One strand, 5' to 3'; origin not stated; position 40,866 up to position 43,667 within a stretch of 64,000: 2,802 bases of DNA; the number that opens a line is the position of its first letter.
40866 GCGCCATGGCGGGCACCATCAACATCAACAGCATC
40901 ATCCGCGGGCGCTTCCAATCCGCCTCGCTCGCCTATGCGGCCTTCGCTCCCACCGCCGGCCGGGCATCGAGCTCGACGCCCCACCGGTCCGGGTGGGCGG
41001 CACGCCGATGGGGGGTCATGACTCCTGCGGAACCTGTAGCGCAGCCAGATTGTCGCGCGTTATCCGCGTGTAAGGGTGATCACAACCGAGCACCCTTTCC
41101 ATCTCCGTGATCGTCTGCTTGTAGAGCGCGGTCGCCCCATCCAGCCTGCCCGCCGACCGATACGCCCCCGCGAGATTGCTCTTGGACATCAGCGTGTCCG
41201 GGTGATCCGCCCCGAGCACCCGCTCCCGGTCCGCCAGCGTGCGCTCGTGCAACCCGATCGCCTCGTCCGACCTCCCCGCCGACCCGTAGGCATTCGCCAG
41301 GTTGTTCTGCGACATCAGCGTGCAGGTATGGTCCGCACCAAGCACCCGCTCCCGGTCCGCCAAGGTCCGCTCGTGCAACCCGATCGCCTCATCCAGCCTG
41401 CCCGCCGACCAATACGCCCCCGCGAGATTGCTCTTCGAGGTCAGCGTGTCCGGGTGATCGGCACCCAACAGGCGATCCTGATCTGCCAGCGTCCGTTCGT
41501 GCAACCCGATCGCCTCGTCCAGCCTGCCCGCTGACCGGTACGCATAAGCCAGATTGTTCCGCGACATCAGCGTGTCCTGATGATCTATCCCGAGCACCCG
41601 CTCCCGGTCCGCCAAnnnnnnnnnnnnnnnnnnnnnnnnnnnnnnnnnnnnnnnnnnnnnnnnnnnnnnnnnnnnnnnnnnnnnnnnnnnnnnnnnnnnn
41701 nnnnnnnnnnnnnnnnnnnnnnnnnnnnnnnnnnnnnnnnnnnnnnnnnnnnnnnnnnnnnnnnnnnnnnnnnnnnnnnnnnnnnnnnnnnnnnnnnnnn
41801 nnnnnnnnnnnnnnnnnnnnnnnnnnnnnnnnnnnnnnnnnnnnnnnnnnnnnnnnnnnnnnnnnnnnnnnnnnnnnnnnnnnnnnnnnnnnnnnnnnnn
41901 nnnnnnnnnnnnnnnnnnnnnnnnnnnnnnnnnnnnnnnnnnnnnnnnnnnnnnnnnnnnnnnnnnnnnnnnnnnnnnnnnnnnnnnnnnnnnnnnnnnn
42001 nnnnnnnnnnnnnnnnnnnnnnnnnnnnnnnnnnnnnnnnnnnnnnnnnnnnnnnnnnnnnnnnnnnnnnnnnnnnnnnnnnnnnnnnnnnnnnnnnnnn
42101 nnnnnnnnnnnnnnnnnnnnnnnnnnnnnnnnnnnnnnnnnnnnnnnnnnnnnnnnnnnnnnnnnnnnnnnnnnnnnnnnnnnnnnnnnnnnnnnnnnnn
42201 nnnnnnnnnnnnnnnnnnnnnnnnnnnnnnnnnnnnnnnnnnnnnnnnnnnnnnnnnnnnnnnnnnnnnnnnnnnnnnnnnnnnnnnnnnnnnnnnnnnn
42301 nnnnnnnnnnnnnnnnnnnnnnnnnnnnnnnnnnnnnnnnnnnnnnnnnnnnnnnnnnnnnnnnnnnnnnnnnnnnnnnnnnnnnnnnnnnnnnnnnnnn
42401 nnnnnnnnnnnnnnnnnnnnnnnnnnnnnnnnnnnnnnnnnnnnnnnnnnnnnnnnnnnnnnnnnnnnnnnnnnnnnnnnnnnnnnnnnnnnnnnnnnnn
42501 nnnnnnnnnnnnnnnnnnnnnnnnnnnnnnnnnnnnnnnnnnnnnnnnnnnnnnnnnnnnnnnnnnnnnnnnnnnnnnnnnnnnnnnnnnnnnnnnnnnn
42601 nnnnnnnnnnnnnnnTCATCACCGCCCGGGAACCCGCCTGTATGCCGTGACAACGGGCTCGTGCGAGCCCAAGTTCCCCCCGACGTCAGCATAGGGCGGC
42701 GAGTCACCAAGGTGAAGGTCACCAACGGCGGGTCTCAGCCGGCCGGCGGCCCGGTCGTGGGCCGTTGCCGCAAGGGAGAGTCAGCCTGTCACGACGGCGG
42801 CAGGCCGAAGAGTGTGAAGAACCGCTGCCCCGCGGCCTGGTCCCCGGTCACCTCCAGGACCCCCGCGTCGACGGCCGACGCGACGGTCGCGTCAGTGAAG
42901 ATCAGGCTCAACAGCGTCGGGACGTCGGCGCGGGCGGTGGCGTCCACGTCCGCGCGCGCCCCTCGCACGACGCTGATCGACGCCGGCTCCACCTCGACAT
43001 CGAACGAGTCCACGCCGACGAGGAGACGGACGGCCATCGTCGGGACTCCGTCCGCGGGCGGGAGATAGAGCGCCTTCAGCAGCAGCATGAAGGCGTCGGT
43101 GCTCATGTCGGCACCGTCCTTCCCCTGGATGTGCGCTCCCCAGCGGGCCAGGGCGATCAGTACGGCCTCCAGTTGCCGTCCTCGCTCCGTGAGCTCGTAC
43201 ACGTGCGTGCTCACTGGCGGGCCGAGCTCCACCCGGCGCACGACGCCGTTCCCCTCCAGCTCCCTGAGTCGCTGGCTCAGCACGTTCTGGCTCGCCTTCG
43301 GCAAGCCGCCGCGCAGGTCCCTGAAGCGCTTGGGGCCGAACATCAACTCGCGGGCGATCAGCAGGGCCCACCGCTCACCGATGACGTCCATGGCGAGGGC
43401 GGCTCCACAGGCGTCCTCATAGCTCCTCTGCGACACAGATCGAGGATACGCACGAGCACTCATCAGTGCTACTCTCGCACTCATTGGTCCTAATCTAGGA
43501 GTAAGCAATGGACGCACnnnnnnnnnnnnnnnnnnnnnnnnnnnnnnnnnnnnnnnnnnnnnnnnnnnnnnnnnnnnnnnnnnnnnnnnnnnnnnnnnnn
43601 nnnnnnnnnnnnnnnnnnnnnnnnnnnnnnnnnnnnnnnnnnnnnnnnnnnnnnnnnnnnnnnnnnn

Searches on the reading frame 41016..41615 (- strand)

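Call 21: search_protein_families(library=pfam, proteins=[window:41016-41615:-])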
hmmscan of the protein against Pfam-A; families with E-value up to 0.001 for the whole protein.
window:41016-41615:- (199 aa): 15 families
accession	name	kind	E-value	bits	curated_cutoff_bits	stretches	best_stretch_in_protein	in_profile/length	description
PF13424.12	TPR_12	-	1.2e-57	192.4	30.1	5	56-130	1-75/77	Tetratricopeptide repeat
PF13374.12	TPR_10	-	3.1e-53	176.8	27.5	4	99-140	1-42/42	Tetratricopeptide repeat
PF13176.12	TPR_7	-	2.1e-20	71.4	27.9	2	21-47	4-32/36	Tetratricopeptide repeat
PF24885.1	TPR_NPHP3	-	3.5e-17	63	100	2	124-194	123-193/239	Nephrocystin-3 TPR domain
PF00515.34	TPR_1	-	3.3e-12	46.1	27.8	0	20-40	5-25/34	Tetratricopeptide repeat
PF01535.26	PPR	-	2.7e-10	40.2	25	0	104-125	4-25/31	PPR repeat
PF13432.12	TPR_16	-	3.5e-10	40.6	32.7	1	21-82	2-54/65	Tetratricopeptide repeat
PF07721.20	TPR_4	-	1.8e-09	37.8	27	0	62-77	5-20/26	Tetratricopeptide repeat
PF07719.23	TPR_2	-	2.9e-08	33.6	27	0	20-36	5-21/34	Tetratricopeptide repeat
PF13428.12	TPR_14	-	2.6e-07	31.1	23.5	0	22-44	7-29/44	Tetratricopeptide repeat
PF14559.12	TPR_19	-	1.5e-06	28.9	25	0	28-84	3-51/68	Tetratricopeptide repeat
PF13181.12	TPR_8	-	3.4e-06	27.2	25.7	0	19-36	4-21/34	Tetratricopeptide repeat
PF12854.13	PPR_1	-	0.00022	21.3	23.8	0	29-39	20-30/34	PPR repeat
PF20432.4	Xre-like-HTH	-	0.00046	20.9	25.8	0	71-95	26-53/63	Antitoxin Xre-like helix-turn-helix domain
PF13431.12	TPR_17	-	0.00064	20.2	24.4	0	18-36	15-33/34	Tetratricopeptide repeat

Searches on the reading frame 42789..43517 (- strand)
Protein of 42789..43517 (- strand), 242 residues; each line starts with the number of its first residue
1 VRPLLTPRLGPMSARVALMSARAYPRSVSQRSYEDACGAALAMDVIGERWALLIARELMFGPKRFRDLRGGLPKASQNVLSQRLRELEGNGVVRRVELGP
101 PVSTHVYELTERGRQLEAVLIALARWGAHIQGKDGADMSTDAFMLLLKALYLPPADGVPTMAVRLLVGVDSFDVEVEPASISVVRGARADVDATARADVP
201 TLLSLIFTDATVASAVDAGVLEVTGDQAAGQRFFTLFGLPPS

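Call 21: search_protein_families(library=pfam, proteins=[window:42789-43517:-])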
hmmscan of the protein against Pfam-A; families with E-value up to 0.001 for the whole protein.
window:42789-43517:- (242 aa): 2 families
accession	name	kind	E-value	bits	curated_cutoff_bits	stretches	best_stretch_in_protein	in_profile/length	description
PF01638.23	HxlR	-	4.4e-24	84.6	20.8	1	45-129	1-85/91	HxlR-like helix-turn-helix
PF14864.11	Alkyl_sulf_C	-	0.00042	21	27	1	186-238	61-114/125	Alkyl sulfatase C-terminal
